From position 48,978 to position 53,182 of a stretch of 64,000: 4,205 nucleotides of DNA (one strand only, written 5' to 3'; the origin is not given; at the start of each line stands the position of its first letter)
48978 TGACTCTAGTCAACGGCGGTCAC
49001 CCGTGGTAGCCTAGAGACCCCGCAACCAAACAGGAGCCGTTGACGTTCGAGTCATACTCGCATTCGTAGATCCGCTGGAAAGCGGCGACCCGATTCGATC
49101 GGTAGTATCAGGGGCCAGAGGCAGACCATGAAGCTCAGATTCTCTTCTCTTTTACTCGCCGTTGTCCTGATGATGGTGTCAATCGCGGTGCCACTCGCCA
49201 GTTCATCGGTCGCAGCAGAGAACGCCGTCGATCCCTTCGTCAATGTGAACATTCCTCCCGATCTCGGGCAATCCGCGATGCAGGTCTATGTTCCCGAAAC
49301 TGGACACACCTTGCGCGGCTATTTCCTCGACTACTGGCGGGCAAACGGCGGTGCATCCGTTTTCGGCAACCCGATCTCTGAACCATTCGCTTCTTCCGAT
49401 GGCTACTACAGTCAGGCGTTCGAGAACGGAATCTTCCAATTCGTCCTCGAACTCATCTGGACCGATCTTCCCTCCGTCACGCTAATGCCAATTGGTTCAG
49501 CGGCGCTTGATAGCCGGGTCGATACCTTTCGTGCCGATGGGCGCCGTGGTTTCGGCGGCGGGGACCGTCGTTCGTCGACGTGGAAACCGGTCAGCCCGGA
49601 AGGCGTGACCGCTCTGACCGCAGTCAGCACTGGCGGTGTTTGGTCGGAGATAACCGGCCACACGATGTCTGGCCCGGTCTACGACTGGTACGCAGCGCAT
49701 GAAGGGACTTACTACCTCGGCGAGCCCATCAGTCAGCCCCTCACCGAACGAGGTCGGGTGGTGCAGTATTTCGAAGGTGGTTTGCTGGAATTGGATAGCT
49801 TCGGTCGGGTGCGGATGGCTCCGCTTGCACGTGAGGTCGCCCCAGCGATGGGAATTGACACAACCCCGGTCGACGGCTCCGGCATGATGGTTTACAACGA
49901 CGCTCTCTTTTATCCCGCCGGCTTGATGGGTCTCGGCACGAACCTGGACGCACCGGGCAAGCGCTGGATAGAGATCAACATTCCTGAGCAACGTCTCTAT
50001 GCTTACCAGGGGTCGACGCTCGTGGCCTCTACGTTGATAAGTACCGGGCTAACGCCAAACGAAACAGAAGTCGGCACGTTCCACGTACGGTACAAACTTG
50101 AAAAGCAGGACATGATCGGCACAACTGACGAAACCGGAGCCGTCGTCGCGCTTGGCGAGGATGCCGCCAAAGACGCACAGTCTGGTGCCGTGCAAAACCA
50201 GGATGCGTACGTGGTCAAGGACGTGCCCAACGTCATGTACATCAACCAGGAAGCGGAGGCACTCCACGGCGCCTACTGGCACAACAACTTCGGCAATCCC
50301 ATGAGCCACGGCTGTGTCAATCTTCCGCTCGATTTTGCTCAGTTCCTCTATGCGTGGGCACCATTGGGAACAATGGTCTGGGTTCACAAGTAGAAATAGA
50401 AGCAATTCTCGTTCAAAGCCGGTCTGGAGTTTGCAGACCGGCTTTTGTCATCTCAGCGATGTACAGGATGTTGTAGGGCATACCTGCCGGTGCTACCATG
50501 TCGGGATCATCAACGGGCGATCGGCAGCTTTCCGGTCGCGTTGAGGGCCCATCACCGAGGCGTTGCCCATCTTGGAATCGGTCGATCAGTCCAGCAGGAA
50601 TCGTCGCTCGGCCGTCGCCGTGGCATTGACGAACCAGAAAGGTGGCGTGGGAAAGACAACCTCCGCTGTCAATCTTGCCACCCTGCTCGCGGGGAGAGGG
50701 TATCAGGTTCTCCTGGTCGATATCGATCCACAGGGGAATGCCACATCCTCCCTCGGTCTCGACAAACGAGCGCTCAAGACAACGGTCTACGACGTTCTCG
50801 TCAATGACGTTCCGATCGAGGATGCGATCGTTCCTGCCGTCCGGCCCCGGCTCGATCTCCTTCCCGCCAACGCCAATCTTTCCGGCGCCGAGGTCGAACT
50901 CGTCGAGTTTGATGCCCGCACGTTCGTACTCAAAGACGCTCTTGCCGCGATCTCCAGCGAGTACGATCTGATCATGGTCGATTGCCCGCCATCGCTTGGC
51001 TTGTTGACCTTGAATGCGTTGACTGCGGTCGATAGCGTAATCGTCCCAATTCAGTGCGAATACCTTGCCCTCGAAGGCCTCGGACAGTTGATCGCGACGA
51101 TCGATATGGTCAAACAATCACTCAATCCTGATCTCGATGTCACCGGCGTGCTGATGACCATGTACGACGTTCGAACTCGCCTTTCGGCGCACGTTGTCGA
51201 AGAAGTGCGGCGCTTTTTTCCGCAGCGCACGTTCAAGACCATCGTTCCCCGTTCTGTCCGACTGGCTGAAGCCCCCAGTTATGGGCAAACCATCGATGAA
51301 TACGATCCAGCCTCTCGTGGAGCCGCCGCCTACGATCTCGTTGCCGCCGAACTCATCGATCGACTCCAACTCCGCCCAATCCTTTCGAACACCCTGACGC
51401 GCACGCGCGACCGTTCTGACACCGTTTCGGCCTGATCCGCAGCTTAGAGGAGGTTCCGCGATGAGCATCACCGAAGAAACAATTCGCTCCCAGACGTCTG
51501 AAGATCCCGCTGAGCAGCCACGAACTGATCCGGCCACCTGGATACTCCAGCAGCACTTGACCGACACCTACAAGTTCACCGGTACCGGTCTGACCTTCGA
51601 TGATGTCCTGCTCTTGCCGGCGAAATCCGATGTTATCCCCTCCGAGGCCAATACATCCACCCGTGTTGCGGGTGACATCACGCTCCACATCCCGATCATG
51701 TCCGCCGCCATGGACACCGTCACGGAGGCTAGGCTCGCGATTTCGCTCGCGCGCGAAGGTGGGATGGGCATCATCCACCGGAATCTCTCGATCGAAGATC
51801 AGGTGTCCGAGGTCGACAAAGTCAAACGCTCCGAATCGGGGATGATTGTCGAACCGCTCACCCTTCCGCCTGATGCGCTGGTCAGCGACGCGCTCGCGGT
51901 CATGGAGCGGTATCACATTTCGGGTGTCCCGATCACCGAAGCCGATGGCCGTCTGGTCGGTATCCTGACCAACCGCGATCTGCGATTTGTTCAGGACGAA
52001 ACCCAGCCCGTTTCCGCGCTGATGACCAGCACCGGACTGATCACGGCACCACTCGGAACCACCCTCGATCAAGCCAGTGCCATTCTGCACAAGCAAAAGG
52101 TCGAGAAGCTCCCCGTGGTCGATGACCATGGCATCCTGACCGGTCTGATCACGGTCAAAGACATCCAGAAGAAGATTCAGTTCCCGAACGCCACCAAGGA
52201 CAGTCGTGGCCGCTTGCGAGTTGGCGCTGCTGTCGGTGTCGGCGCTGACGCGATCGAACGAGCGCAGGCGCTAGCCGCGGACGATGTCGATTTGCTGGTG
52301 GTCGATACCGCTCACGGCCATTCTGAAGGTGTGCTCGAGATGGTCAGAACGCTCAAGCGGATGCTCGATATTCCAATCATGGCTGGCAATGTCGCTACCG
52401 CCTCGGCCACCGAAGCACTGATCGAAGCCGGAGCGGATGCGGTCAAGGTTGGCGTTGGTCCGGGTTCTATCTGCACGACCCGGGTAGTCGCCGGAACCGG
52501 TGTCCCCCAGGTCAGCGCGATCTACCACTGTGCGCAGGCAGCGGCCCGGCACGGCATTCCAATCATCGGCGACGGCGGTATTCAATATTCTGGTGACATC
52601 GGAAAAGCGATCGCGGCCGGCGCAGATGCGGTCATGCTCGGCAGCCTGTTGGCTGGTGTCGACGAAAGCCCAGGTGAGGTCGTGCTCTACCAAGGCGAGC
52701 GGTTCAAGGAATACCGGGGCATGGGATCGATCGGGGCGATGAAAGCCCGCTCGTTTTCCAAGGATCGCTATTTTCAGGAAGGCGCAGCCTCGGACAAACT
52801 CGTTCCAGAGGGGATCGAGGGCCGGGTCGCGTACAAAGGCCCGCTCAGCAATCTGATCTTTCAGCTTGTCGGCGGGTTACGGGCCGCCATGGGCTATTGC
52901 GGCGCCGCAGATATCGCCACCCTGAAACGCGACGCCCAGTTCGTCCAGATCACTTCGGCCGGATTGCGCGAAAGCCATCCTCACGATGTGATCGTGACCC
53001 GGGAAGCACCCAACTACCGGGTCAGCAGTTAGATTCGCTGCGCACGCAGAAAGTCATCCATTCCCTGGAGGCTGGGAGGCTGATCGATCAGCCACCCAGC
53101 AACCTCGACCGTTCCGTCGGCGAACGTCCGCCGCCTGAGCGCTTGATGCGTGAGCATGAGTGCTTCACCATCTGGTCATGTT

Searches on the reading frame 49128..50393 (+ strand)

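Call 38: search_protein_families(library=pfam, proteins=[window:49128-50393:+], max_evalue=0.001)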
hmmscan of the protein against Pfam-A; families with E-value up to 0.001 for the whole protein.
window:49128-50393:+ (421 aa): 1 family
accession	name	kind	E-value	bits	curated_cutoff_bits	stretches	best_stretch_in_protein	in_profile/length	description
PF03734.19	YkuD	-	3e-18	67.3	23.4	1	279-419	2-146/146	L,D-transpeptidase catalytic domain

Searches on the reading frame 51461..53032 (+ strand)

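Call 81: search_protein_families(library=pfam, proteins=[window:51461-53032:+], max_evalue=0.0001)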
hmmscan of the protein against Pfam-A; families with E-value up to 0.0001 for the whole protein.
window:51461-53032:+ (523 aa): 5 families
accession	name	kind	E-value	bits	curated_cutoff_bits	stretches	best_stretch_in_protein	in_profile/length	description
PF00478.31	IMPDH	-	5.6e-160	532.4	25.6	1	43-508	1-345/345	IMP dehydrogenase / GMP reductase domain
PF00571.33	CBS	-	2.1e-22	79.6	24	2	128-175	5-52/57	CBS domain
PF03060.21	NMO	-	7.6e-09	35.8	28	0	359-408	187-236/331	Nitronate monooxygenase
PF01070.24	FMN_dh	-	1e-07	31.8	24.9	1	292-395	207-303/350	FMN-dependent dehydrogenase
PF00977.27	His_biosynth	-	6.8e-05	22.9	23.6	0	359-396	67-104/228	Histidine biosynthesis protein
